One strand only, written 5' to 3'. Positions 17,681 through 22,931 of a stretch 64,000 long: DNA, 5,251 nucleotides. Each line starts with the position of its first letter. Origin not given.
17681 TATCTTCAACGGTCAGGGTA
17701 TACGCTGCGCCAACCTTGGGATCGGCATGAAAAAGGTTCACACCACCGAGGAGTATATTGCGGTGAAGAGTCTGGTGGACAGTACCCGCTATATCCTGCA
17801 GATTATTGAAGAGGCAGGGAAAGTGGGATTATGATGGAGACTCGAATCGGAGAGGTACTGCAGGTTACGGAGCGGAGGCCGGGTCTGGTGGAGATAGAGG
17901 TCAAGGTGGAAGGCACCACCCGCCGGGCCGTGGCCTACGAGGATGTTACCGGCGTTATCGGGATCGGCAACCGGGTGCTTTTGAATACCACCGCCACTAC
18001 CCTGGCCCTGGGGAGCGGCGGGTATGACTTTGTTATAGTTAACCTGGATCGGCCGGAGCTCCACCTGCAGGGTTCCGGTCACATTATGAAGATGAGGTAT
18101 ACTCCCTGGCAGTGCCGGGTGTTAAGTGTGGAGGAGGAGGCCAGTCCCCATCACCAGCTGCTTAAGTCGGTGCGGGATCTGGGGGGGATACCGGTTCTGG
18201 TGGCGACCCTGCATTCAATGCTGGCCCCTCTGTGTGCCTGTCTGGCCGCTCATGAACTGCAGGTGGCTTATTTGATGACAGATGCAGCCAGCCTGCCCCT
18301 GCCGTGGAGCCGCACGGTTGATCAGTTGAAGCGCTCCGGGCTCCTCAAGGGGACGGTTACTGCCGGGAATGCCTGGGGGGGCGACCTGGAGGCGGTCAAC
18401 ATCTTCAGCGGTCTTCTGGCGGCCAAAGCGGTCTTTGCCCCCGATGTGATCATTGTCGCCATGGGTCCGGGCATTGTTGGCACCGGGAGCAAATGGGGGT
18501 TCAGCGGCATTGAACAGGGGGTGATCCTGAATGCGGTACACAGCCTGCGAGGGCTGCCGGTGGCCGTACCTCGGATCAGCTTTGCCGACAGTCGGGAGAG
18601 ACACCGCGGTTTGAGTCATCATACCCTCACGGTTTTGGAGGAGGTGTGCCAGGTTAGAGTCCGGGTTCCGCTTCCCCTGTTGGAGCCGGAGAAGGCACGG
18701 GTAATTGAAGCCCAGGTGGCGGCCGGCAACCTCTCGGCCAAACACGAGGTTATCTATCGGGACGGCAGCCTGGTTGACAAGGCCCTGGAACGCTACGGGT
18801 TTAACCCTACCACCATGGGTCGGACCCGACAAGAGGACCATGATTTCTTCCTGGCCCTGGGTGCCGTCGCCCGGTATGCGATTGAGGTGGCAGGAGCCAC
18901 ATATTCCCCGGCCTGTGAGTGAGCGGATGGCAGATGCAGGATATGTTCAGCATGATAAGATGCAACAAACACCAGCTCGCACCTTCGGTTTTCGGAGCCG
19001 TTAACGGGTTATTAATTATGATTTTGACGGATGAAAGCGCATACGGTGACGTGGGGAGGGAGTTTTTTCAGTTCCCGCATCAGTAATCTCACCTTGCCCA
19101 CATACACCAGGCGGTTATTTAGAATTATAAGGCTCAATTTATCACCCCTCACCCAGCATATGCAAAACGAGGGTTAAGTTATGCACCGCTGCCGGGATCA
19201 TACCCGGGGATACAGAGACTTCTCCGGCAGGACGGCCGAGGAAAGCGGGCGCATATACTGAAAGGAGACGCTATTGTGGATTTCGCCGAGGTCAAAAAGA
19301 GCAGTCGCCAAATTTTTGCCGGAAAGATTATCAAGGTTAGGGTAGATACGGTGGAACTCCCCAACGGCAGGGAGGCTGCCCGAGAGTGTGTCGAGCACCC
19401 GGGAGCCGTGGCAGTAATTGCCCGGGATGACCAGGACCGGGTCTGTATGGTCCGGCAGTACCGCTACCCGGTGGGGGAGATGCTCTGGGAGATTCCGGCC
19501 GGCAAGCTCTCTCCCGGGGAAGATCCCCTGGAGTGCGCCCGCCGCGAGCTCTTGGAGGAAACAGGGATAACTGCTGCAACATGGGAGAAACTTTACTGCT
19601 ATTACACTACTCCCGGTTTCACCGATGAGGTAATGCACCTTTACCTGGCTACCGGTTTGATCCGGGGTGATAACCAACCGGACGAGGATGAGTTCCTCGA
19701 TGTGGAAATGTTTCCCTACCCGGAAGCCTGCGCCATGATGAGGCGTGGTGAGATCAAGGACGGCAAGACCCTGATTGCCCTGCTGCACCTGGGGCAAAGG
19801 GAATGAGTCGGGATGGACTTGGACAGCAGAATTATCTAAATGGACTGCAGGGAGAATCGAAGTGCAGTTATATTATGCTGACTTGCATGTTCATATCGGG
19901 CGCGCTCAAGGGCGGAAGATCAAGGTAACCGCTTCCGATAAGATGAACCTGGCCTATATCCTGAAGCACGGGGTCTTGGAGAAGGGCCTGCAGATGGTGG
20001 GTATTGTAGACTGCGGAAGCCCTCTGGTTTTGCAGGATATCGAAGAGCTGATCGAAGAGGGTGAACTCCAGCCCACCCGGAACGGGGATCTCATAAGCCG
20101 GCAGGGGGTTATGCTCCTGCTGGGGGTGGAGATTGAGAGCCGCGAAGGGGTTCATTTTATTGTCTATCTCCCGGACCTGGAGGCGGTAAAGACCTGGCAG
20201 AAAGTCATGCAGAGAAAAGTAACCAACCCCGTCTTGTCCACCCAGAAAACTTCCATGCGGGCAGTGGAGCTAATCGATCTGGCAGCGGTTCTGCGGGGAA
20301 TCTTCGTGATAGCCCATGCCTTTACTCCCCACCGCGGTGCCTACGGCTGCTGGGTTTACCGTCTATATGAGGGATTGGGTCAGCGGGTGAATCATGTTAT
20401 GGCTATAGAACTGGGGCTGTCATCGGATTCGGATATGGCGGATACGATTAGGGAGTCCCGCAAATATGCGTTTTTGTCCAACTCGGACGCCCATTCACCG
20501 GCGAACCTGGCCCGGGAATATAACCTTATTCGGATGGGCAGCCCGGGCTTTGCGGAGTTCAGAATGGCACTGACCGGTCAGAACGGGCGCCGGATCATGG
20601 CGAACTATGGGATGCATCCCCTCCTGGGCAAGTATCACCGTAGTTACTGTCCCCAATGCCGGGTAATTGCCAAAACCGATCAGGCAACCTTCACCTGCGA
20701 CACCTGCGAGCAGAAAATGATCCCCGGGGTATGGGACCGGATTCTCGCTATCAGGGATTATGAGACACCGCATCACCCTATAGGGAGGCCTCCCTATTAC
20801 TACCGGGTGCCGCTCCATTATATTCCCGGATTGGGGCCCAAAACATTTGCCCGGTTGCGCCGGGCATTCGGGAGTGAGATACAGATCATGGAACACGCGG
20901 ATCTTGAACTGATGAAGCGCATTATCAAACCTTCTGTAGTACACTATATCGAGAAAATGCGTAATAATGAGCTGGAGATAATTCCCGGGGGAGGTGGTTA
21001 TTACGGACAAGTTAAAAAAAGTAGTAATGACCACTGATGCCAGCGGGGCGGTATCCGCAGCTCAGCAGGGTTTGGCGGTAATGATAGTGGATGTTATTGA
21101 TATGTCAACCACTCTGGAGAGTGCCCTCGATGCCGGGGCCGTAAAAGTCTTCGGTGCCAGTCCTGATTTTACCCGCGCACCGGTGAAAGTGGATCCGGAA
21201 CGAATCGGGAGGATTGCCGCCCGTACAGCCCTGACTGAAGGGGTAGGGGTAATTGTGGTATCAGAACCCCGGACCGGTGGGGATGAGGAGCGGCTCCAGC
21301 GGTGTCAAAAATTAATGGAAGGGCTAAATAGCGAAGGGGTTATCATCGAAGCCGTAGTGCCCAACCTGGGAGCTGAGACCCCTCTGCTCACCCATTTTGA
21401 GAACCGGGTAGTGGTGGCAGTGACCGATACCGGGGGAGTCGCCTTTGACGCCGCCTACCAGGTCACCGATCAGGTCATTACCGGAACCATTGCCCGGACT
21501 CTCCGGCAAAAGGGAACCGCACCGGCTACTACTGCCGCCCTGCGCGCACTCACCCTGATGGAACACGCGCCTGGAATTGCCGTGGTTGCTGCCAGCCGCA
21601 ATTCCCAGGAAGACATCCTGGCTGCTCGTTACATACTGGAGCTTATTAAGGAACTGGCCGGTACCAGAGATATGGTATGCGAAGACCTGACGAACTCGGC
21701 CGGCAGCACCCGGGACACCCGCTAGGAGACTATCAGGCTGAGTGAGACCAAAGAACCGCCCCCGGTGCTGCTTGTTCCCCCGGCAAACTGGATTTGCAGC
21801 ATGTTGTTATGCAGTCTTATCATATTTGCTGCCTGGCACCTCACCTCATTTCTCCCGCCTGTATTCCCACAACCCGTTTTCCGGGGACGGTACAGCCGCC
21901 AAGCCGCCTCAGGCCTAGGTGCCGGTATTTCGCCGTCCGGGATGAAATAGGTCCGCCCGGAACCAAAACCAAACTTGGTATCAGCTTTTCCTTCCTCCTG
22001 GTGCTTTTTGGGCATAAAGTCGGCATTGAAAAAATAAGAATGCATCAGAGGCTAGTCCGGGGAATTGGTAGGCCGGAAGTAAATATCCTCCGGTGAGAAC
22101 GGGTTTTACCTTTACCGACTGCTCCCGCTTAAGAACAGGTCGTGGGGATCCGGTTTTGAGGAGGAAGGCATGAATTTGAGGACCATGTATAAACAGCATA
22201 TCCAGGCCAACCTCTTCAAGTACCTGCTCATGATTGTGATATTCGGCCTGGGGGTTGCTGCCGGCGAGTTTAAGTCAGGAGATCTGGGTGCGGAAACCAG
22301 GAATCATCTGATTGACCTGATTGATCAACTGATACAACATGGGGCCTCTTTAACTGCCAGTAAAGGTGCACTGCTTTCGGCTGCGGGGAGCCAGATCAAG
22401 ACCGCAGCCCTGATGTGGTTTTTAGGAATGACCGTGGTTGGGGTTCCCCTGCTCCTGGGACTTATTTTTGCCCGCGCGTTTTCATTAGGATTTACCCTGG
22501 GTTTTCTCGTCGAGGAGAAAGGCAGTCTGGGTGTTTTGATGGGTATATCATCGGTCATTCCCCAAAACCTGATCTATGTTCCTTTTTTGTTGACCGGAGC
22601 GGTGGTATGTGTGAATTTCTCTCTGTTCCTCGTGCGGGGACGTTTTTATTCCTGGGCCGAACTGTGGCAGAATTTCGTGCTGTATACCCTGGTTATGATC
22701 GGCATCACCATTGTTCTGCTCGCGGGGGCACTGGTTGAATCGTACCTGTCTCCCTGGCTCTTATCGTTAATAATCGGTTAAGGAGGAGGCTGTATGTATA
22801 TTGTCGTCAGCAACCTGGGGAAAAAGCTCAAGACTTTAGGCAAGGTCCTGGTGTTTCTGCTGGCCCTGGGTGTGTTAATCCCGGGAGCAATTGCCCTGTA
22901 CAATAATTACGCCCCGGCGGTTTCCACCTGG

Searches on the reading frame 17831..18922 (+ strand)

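Call 48: search_protein_families(library=pfam, proteins=[window:17831-18922:+], max_evalue=0.001)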
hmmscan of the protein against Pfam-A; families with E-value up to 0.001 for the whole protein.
window:17831-18922:+ (363 aa): 1 family
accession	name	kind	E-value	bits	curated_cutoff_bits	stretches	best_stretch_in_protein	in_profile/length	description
PF12982.12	DUF3866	-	4.2e-129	430.8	25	1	32-346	1-317/318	Protein of unknown function (DUF3866)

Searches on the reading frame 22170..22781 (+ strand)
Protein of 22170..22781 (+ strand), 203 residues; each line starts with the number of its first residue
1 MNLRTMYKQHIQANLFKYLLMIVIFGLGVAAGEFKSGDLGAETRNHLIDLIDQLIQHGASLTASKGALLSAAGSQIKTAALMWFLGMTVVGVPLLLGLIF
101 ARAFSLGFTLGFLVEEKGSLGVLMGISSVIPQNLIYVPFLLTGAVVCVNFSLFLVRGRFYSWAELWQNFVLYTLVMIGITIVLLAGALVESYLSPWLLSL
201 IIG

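Call 48: search_protein_families(library=pfam, proteins=[window:22170-22781:+], max_evalue=0.001)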
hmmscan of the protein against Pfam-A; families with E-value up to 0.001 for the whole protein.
window:22170-22781:+ (203 aa): 1 family
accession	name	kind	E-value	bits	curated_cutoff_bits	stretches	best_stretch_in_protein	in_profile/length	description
PF01944.22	SpoIIM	-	1.5e-20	74.2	26.9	1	22-195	2-163/163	Stage II sporulation protein M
